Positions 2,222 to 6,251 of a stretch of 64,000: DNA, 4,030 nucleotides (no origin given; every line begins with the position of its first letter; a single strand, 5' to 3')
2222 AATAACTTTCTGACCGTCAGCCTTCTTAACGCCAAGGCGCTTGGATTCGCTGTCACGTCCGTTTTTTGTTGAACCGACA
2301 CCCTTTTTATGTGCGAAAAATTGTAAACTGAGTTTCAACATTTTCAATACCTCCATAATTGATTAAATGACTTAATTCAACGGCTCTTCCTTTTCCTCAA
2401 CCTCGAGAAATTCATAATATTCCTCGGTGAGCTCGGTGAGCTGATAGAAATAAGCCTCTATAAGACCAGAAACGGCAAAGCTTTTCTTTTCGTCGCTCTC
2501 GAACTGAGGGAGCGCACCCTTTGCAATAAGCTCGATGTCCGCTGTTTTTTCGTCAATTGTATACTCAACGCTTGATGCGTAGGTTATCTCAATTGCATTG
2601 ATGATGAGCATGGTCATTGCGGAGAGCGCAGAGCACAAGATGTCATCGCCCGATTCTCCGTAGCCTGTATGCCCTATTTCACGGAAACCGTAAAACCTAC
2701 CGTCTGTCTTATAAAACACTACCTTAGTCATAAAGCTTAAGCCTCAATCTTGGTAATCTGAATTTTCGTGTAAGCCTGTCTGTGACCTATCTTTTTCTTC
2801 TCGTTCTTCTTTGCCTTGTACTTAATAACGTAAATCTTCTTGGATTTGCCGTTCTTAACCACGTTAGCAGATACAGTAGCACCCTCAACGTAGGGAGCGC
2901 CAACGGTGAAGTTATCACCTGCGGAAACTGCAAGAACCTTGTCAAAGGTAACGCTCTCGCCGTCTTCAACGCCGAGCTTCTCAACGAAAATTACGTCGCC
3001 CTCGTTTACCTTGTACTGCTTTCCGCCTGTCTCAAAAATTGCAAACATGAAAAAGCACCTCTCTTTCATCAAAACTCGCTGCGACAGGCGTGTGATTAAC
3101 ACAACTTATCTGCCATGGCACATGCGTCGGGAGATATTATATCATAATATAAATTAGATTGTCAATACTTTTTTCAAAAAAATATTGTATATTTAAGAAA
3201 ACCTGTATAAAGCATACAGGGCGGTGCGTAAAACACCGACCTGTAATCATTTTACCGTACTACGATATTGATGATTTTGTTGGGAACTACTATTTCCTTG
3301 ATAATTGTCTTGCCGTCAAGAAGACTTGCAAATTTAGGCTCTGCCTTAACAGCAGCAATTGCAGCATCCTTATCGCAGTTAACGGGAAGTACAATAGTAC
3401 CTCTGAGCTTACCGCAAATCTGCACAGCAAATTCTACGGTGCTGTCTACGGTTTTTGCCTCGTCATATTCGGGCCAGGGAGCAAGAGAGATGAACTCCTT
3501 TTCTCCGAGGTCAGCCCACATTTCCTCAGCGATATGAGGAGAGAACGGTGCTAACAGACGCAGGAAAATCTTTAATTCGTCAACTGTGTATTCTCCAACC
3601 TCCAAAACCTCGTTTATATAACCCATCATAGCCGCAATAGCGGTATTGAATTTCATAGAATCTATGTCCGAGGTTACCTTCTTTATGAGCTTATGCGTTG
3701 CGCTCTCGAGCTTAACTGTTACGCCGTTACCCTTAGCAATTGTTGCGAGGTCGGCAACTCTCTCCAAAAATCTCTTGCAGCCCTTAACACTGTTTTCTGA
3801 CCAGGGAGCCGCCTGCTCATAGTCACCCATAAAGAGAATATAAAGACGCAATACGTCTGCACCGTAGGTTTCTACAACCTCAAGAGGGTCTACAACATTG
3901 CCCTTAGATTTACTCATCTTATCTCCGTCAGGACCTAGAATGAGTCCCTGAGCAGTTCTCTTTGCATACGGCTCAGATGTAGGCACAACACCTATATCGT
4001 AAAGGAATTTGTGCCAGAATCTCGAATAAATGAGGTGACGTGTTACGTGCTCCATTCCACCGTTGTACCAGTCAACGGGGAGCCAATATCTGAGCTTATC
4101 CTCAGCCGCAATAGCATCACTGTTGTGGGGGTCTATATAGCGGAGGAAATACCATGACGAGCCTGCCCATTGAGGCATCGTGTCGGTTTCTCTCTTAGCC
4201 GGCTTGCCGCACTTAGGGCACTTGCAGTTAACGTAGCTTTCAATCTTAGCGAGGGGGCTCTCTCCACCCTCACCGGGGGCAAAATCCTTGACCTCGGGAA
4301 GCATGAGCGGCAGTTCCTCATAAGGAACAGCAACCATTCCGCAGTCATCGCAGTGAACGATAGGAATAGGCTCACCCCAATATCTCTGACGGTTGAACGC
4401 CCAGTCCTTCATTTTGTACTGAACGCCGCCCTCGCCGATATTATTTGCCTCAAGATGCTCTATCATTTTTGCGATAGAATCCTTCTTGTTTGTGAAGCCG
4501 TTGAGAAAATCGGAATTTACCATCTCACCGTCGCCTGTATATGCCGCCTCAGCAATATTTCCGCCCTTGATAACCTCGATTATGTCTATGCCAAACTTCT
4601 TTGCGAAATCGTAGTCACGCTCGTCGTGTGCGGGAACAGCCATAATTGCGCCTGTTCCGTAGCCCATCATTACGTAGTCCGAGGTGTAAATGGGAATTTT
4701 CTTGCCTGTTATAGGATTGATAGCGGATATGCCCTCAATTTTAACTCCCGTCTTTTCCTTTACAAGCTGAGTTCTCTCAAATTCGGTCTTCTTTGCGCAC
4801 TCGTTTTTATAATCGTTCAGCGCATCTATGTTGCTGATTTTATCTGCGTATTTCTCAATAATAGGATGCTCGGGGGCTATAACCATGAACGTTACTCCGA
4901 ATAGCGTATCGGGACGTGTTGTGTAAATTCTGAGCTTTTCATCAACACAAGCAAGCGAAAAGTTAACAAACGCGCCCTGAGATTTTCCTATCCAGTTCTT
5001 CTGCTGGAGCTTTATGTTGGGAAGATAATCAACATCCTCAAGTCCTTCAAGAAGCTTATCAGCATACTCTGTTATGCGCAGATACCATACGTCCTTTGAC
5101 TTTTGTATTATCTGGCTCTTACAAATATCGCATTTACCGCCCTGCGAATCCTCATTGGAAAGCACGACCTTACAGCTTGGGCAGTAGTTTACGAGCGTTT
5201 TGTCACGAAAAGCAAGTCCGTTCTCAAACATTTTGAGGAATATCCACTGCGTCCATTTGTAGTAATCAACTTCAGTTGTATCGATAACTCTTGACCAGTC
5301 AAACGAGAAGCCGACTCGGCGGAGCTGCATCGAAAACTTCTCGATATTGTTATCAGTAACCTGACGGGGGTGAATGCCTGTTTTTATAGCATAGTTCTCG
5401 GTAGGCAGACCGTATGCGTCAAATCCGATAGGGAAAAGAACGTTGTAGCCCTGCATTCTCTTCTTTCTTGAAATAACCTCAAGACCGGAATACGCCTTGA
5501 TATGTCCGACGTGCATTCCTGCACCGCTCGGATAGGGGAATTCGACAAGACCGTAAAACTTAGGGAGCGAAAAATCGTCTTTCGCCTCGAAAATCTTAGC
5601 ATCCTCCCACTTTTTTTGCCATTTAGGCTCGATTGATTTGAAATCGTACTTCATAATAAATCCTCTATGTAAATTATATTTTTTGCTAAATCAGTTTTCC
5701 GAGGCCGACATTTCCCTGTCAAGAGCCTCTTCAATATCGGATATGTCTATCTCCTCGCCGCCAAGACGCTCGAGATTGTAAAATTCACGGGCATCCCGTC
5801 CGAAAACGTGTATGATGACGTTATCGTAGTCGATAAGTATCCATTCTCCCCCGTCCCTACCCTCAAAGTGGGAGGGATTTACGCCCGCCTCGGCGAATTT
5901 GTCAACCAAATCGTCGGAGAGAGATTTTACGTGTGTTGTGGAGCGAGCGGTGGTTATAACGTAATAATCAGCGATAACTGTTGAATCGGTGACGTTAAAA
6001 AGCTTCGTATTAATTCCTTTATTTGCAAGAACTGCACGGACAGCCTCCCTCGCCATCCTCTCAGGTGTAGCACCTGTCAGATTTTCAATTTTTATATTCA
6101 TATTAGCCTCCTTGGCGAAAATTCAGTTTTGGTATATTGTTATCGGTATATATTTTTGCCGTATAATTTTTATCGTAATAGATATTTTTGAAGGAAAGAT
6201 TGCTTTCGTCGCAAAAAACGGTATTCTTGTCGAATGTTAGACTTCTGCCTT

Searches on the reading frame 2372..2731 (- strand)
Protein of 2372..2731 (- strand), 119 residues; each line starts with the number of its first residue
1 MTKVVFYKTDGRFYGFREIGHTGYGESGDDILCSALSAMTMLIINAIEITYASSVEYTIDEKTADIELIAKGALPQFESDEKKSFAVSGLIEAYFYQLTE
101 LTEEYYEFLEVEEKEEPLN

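Call 70: search_protein_families(library=pfam, proteins=[window:2372-2731:-], max_evalue=0.001)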
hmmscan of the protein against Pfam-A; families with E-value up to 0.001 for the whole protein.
window:2372-2731:- (119 aa): 1 family
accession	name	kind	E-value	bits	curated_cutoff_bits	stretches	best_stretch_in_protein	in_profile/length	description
PF04327.17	Peptidase_Prp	-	1.3e-18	67.4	27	1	1-109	1-89/90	Cysteine protease Prp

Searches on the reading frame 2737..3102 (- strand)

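Call 70: search_protein_families(library=pfam, proteins=[window:2737-3102:-], max_evalue=0.001)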
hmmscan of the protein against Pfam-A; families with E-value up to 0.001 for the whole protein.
window:2737-3102:- (121 aa): 1 family
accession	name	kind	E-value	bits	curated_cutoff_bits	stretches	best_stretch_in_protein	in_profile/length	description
PF00829.26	Ribosomal_L21p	-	2.6e-40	137.1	27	1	19-119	1-99/99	Ribosomal prokaryotic L21 protein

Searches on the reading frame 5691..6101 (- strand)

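Call 70: search_protein_families(library=pfam, proteins=[window:5691-6101:-], max_evalue=0.001)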
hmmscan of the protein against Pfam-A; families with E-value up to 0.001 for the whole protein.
window:5691-6101:- (136 aa): 1 family
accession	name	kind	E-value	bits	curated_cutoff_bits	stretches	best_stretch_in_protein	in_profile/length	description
PF02410.21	RsfS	-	3e-27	95.1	21.6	1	19-113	2-97/98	Ribosomal silencing factor during starvation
